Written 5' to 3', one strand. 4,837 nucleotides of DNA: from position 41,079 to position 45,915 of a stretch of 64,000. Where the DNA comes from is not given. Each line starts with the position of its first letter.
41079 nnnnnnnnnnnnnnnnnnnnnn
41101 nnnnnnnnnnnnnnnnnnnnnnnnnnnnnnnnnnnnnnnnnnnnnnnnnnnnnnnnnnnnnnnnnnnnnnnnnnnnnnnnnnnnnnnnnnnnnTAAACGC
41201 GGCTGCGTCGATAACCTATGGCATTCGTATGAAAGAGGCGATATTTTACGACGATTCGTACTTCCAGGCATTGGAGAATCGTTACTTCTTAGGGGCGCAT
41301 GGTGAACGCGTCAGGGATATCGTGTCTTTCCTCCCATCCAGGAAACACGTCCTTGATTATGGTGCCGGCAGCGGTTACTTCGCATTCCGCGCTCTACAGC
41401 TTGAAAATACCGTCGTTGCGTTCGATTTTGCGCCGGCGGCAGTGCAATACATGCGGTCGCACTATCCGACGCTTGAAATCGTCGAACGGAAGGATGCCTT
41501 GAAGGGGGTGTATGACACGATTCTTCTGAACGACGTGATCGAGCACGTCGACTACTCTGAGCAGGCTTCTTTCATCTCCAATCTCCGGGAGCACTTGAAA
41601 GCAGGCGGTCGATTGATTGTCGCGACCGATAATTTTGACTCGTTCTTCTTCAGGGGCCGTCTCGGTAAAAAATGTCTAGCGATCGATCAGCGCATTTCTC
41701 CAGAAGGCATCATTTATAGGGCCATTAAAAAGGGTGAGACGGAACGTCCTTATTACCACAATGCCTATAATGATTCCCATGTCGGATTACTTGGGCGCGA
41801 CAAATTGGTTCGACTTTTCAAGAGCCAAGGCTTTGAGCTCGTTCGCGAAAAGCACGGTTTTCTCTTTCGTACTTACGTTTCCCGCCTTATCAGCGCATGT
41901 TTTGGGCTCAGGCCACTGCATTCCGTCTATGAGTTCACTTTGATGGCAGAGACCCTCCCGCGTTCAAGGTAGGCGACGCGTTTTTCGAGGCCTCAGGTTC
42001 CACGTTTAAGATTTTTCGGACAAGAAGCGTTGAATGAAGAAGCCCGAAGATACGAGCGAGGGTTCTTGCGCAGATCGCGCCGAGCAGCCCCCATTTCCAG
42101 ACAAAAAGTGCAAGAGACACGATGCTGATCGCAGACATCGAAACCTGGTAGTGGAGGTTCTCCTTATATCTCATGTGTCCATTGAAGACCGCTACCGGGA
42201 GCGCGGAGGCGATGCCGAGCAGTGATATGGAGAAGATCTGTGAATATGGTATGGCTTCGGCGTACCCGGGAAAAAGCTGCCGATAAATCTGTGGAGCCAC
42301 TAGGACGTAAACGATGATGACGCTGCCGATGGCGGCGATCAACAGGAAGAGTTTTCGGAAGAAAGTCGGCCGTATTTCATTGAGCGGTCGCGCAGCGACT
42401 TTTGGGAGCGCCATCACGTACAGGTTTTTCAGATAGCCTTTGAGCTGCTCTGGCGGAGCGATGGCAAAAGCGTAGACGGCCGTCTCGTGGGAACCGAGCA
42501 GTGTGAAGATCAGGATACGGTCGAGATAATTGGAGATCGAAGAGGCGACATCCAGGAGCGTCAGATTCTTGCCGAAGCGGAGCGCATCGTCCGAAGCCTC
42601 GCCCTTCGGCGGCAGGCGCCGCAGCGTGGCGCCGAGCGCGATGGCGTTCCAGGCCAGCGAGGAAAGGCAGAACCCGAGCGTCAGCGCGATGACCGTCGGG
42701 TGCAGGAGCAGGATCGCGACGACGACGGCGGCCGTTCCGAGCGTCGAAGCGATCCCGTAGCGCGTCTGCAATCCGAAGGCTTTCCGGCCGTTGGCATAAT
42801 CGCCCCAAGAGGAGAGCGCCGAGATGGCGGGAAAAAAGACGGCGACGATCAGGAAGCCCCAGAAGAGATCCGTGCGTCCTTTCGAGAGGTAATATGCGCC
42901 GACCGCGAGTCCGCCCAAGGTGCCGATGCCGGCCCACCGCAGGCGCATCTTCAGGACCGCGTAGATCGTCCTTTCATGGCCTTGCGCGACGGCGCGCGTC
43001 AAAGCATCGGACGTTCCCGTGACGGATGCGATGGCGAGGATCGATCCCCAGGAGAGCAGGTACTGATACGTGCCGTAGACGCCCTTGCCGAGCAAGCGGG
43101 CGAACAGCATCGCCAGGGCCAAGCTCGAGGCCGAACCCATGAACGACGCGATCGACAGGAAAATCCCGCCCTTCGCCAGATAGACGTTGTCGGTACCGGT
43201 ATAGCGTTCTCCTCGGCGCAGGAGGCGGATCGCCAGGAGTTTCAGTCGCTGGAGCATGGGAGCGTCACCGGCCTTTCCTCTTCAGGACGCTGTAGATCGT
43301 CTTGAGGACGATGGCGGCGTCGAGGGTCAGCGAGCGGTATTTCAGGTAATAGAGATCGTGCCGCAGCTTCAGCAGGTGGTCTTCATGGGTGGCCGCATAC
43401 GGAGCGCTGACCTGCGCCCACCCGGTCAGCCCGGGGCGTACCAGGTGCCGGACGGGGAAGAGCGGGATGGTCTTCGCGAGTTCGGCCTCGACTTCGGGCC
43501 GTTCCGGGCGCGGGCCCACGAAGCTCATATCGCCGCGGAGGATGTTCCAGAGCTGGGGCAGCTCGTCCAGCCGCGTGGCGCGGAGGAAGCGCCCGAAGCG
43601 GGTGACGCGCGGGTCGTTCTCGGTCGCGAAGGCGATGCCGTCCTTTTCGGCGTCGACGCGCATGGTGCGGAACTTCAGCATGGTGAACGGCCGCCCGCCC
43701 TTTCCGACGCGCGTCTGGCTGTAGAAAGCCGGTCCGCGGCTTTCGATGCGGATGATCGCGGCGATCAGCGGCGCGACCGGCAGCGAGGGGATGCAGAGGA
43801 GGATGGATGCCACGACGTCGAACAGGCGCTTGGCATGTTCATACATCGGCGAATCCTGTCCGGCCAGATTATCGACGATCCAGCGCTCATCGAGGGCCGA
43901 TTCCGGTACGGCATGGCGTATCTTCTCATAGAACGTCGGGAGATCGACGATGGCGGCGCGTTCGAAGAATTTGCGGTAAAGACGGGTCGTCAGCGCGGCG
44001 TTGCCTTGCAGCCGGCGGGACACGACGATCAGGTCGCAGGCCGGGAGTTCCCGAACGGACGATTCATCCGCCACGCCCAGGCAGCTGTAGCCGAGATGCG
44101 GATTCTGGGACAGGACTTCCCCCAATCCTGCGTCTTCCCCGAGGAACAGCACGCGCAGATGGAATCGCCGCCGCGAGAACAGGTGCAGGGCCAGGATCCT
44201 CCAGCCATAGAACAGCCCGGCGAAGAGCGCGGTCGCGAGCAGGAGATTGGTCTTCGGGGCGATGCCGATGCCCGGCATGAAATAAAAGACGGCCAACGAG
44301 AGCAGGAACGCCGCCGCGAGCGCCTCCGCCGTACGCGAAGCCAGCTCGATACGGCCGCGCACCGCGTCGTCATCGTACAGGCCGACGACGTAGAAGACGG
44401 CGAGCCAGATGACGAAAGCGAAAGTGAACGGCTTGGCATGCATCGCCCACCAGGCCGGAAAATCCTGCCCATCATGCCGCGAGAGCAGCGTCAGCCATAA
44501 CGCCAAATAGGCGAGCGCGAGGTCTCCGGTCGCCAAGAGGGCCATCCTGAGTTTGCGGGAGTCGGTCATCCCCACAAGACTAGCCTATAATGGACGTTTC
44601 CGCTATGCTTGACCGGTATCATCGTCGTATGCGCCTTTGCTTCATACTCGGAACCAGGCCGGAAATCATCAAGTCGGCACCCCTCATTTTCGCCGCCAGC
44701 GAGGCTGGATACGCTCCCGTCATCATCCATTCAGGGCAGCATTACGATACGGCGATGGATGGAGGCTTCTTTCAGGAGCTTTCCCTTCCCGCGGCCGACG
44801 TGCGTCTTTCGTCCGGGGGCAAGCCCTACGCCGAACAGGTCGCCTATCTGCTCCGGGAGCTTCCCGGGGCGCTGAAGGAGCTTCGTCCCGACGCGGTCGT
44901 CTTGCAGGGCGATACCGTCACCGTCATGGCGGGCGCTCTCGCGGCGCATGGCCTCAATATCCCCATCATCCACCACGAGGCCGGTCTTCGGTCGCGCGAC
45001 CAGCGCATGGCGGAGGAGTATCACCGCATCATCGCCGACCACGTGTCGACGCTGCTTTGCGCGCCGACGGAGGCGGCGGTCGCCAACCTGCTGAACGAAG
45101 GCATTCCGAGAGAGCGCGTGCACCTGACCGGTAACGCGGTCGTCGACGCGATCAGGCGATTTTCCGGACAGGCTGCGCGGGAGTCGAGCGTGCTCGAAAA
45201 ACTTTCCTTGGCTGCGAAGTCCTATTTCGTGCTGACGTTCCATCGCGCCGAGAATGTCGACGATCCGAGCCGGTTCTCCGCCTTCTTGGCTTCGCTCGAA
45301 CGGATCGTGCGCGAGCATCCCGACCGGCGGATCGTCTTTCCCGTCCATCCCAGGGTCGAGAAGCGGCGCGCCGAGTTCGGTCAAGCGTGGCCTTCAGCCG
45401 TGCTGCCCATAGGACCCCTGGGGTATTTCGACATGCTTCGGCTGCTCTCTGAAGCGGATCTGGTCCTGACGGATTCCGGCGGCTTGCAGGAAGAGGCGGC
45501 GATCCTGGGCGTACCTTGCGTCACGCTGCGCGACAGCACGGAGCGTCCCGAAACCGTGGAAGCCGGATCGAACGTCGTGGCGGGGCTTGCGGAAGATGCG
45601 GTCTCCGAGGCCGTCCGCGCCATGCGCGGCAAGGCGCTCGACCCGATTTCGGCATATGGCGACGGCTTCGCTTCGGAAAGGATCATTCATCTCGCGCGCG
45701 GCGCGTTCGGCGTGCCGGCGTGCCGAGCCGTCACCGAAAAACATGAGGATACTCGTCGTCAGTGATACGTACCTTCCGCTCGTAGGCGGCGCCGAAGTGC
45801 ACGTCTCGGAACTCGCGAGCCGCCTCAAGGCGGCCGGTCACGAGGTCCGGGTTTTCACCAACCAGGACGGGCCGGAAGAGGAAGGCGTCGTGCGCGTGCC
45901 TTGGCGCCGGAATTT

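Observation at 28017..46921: A roughly 19 kb Wzx/Wzy-type envelope glycan locus inserted between murC and murB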

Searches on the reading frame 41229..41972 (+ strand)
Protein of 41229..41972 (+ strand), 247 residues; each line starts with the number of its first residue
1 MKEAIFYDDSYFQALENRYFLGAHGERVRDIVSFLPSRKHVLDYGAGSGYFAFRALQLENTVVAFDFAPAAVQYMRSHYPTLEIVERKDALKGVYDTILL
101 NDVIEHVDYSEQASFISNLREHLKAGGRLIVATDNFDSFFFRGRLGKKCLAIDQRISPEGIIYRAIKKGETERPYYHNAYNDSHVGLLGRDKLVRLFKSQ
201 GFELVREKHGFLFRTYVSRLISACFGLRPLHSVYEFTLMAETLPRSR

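Call 8: search_protein_families(library=pfam, proteins=[window:41256-41972:+], max_evalue=0.01)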
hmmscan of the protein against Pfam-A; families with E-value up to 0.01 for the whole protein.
window:41256-41972:+ (238 aa): 9 families
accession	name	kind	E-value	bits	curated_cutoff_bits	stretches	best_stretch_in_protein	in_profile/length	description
PF13489.12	Methyltransf_23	-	1.8e-14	54.2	27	1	18-197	8-163/164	Methyltransferase domain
PF08242.18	Methyltransf_12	-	6.7e-11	43.2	30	1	33-120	1-98/98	Methyltransferase domain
PF13847.12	Methyltransf_31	-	9.2e-10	38.8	27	1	29-124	4-111/145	Methyltransferase domain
PF13649.12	Methyltransf_25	-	8e-09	36.5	27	1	32-118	1-97/97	Methyltransferase domain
PF08241.18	Methyltransf_11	-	1.5e-08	35.6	21.2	1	33-122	1-95/95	Methyltransferase domain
PF05175.20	MTS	-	0.00016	21.8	23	1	26-126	27-142/170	Methyltransferase small domain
PF06325.19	PrmA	-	0.0021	18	22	1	28-69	161-203/296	Ribosomal protein L11 methyltransferase (PrmA)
PF08003.17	Methyltransf_9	-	0.0041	16.6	23.8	0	17-124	105-219/315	Protein of unknown function (DUF1698)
PF02353.26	CMAS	-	0.0098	15.7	27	0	30-151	64-193/273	Mycolic acid cyclopropane synthetase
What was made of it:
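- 41229..41972 (+): SAM methyltransferase 3, with low GC (0.51). Not orthologous to the methyltransferase found at this position in most relatives. Methyltransf_23, 54.2 bits (call 8).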

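Call 79: search_protein_families(library=ncbifam, proteins=[window:41229-41972:+], max_evalue=0.00001)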
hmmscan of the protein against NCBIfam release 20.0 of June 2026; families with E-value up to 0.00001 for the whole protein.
window:41229-41972:+ (247 aa): 5 families
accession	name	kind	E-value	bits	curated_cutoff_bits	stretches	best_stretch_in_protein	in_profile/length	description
NF043040.1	corrin_prot_MT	hypoth_equivalog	4.8e-08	32.7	180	1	23-133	26-149/216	corrinoid protein-associated methyltransferase CpaM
TIGR01983.1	UbiG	equivalog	7.8e-08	31.9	102.95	1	38-136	50-156/228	bifunctional 2-polyprenyl-6-hydroxyphenol methylase/3-demethylubiquinol 3-O-methyltransferase UbiG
TIGR00452.1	TIGR00452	equivalog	2.2e-06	26.7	275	1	26-133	107-221/316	tRNA 5-methoxyuridine(34)/uridine 5-oxyacetic acid(34) synthase CmoB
TIGR02072.1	BioC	equivalog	8.2e-06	25.8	184.95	0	37-133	29-134/244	malonyl-ACP O-methyltransferase BioC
NF041820.1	daptide_MTase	equivalog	9.8e-06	25.2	175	0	38-137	37-148/243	daptide-type RiPP biosynthesis methyltransferase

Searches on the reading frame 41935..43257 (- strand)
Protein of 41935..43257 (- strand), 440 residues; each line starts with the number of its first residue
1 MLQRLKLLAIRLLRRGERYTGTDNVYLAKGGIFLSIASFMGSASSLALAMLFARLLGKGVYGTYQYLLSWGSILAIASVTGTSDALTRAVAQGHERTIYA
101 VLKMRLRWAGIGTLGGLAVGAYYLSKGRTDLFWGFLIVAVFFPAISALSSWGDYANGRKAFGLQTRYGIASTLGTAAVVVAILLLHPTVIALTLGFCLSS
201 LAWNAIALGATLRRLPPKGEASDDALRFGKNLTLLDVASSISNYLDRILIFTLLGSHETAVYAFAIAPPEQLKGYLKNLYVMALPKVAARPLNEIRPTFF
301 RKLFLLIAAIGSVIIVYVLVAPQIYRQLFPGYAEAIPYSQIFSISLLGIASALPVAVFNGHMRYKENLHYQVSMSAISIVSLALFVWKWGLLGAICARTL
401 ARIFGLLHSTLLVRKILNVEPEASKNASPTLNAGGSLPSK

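Call 8: search_protein_families(library=pfam, proteins=[window:41935-43257:-], max_evalue=0.01)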
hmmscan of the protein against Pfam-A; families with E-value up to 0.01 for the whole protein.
window:41935-43257:- (440 aa): 2 families
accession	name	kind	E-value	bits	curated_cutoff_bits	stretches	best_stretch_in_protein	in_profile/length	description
PF01943.22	Polysacc_synt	-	2.1e-12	47.5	28.2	1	27-265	1-247/274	Polysaccharide biosynthesis protein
PF13440.11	Polysacc_synt_3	-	2.6e-05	24.1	23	1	52-266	2-218/293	Polysaccharide biosynthesis protein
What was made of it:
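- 41935..43257 (-): Wzx-type MOP flippase. An accessory gene, not part of the clade-wide core. Polysacc_synt, 47.5 bits against a 28.2 cut-off (call 8).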

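Call 19: search_protein_families(library=ncbifam, proteins=[window:41935-43257:-], max_evalue=0.001)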
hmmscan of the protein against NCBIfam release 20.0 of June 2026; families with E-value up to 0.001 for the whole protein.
window:41935-43257:- (440 aa): 0 families

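Call 75: find_homologous_proteins(query=window:41935-43257:-, max_evalue=0.00001)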
Query window:41935-43257:- (440 aa): 19 proteins with E <= 0.00001 among 8000 candidates.
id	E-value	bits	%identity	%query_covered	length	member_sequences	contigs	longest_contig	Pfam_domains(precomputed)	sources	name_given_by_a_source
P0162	3.1e-278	941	100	100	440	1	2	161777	PF01943.23,PF13440.12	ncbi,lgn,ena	-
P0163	1.9e-182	625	67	95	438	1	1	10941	PF01943.23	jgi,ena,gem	-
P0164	4.8e-177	607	64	98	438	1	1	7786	PF01943.23,PF13440.12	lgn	-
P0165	1.9e-175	602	64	99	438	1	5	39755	PF01943.23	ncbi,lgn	-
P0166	7.0e-155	534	62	98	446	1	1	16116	PF01943.23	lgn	-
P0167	1.9e-154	533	59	95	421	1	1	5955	PF01943.23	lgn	-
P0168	1.4e-140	487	54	100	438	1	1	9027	PF01943.23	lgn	-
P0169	2.4e-138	480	52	100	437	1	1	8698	PF01943.23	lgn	-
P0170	1.8e-117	411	50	94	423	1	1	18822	PF01943.23,PF13440.12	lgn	-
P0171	4.0e-116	407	49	96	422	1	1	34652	PF01943.23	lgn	-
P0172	5.0e-105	370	50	86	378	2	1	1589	PF01943.23,PF13440.12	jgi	jgi:O-antigen/teichoic acid export membrane protein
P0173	3.5e-68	249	36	95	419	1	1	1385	PF01943.23,PF13440.12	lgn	-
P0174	4.3e-59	219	32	95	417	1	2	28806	PF01943.23,PF13440.12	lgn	-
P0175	7.5e-59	218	33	90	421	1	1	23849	PF01943.23,PF13440.12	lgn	-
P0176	2.7e-55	206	34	88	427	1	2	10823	PF01943.23,PF13440.12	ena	-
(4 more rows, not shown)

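Call 77: find_encoding_contigs(protein=P0162, flank=3000, max_places=2)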
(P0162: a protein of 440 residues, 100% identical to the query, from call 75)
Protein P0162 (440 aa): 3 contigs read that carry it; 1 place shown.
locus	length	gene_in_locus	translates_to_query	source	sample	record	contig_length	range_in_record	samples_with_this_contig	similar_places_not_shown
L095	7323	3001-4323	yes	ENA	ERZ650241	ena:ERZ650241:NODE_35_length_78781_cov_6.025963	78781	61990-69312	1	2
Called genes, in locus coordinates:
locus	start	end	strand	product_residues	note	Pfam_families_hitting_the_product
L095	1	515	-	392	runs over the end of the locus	PF13477:Glyco_trans_4_2, PF13439:Glyco_transf_4, PF13579:Glyco_trans_4_4, PF20706:GT4-conflict (weak), PF00534:Glycos_transf_1, PF13692:Glyco_trans_1_4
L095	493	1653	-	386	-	PF02350:Epimerase_2, PF13439:Glyco_transf_4 (weak), PF13579:Glyco_trans_4_4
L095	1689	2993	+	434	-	PF02397:Bac_transf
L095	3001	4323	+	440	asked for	PF01943:Polysacc_synt, PF13440:Polysacc_synt_3 (faint)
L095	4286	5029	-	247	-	PF13489:Methyltransf_23, PF13847:Methyltransf_31, PF08241:Methyltransf_11, PF08242:Methyltransf_12, PF13649:Methyltransf_25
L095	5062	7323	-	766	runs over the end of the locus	PF13439:Glyco_transf_4, PF13579:Glyco_trans_4_4, PF00534:Glycos_transf_1, PF13524:Glyco_trans_1_2 (weak), PF13692:Glyco_trans_1_4, PF13231:PMT_2 (weak)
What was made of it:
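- Tried and rejected: The source contig was later found through the identical Wzx protein (ENA ERZ650241 NODE_35; calls 75, 77).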

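Call 78: find_encoding_contigs(protein=P0165, flank=10000, max_places=1)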
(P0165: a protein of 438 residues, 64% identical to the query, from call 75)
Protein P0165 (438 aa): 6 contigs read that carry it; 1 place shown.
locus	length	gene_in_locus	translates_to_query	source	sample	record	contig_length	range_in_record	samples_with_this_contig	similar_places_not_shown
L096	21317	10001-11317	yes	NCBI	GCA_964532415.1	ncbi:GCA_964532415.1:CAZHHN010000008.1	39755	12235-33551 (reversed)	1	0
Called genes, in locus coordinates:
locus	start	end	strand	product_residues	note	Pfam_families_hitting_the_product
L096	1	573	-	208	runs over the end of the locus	PF13489:Methyltransf_23, PF08241:Methyltransf_11, PF08242:Methyltransf_12, PF13649:Methyltransf_25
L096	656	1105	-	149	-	PF00383:dCMP_cyt_deam_1, PF14437:MafB19-deam (weak)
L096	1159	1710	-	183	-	PF01725:Ham1p_like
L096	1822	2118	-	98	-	-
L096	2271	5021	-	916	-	PF07517:SecA_DEAD, PF01043:SecA_PP_bind, PF21090:P-loop_SecA, PF07516:SecA_SW, PF02810:SEC-C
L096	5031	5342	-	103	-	PF02482:Ribosomal_S30AE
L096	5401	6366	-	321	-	PF01565:FAD_binding_4, PF02873:MurB_C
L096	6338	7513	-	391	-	PF13477:Glyco_trans_4_2, PF20706:GT4-conflict (faint), PF13439:Glyco_transf_4, PF13579:Glyco_trans_4_4, PF00534:Glycos_transf_1, PF13692:Glyco_trans_1_4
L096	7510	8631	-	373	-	PF02350:Epimerase_2, PF13579:Glyco_trans_4_4 (weak)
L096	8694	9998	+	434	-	PF02397:Bac_transf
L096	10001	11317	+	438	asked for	PF01943:Polysacc_synt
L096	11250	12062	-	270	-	PF01209:Ubie_methyltran, PF02353:CMAS (weak), PF07021:MetW, PF13489:Methyltransf_23, PF08241:Methyltransf_11, PF08242:Methyltransf_12, PF13649:Methyltransf_25, PF13847:Methyltransf_31, +3 more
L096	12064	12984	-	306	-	PF01209:Ubie_methyltran, PF13489:Methyltransf_23, PF13847:Methyltransf_31, PF08241:Methyltransf_11, PF08242:Methyltransf_12, PF13649:Methyltransf_25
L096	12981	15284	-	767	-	PF13439:Glyco_transf_4, PF13579:Glyco_trans_4_4, PF00534:Glycos_transf_1, PF13524:Glyco_trans_1_2, PF13692:Glyco_trans_1_4, PF13231:PMT_2 (weak)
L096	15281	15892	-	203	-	PF08241:Methyltransf_11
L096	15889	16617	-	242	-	PF01522:Polysacc_deac_1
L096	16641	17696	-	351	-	PF00534:Glycos_transf_1, PF13692:Glyco_trans_1_4, PF13524:Glyco_trans_1_2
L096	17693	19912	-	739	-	PF13439:Glyco_transf_4, PF13579:Glyco_trans_4_4, PF00534:Glycos_transf_1, PF13692:Glyco_trans_1_4, PF13524:Glyco_trans_1_2, PF13579:Glyco_trans_4_4, PF13439:Glyco_transf_4, PF00534:Glycos_transf_1, +3 more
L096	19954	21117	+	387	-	PF13477:Glyco_trans_4_2, PF13439:Glyco_transf_4, PF13579:Glyco_trans_4_4, PF00534:Glycos_transf_1, PF13692:Glyco_trans_1_4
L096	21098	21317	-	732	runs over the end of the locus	PF04932:Wzy_C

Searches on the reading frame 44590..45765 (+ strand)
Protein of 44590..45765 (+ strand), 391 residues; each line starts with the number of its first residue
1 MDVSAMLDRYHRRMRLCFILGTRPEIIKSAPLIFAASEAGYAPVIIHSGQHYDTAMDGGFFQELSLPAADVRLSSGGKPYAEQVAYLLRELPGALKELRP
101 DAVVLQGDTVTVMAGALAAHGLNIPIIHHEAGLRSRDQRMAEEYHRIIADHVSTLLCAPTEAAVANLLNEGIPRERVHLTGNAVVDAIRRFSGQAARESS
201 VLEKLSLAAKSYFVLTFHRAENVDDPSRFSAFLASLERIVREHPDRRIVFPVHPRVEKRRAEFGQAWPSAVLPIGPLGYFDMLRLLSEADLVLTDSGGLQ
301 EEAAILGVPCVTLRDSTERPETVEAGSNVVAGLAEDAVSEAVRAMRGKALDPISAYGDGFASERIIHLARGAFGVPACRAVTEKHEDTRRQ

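Call 8: search_protein_families(library=pfam, proteins=[window:44590-45765:+], max_evalue=0.01)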
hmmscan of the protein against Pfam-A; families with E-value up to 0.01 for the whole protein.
window:44590-45765:+ (391 aa): 4 families
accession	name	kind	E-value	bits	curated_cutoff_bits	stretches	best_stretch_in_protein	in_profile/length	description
PF02350.25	Epimerase_2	-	5.9e-102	341.5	30.6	1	41-367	9-344/347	UDP-N-acetylglucosamine 2-epimerase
PF13579.12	Glyco_trans_4_4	-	2.2e-11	44.8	29.7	1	62-182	36-157/158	Glycosyl transferase 4-like domain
PF13439.12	Glyco_transf_4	-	6.5e-07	30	28.5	1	79-184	52-166/170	Glycosyltransferase Family 4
PF04007.18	DUF354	-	0.0016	18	22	1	189-312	164-284/349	Protein of unknown function (DUF354)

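Call 19: search_protein_families(library=ncbifam, proteins=[window:44590-45765:+], max_evalue=0.001)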
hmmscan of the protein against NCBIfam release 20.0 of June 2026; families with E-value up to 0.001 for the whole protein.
window:44590-45765:+ (391 aa): 3 families
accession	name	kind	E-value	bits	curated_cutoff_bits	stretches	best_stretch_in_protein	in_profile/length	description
TIGR00236.1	wecB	equivalog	1.5e-96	323.7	210.15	1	14-368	1-361/366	non-hydrolyzing UDP-N-acetylglucosamine 2-epimerase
TIGR03568.1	NeuC_NnaA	equivalog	8.9e-19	67.6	235.9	1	77-367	71-363/365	UDP-N-acetylglucosamine 2-epimerase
TIGR04063.1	stp3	hypoth_equivalog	0.00026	20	442.05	0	128-249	137-248/397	TIGR04063 family PEP-CTERM/XrtA system glycosyltransferase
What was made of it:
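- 44605..45765 (+): WecB, the non-hydrolysing UDP-GlcNAc 2-epimerase (supplies UDP-ManNAc). An accessory gene. A perfect TATAAT lies at 44584-44589. TIGR00236, 323.7 bits against a 210.15 cut-off (call 19).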
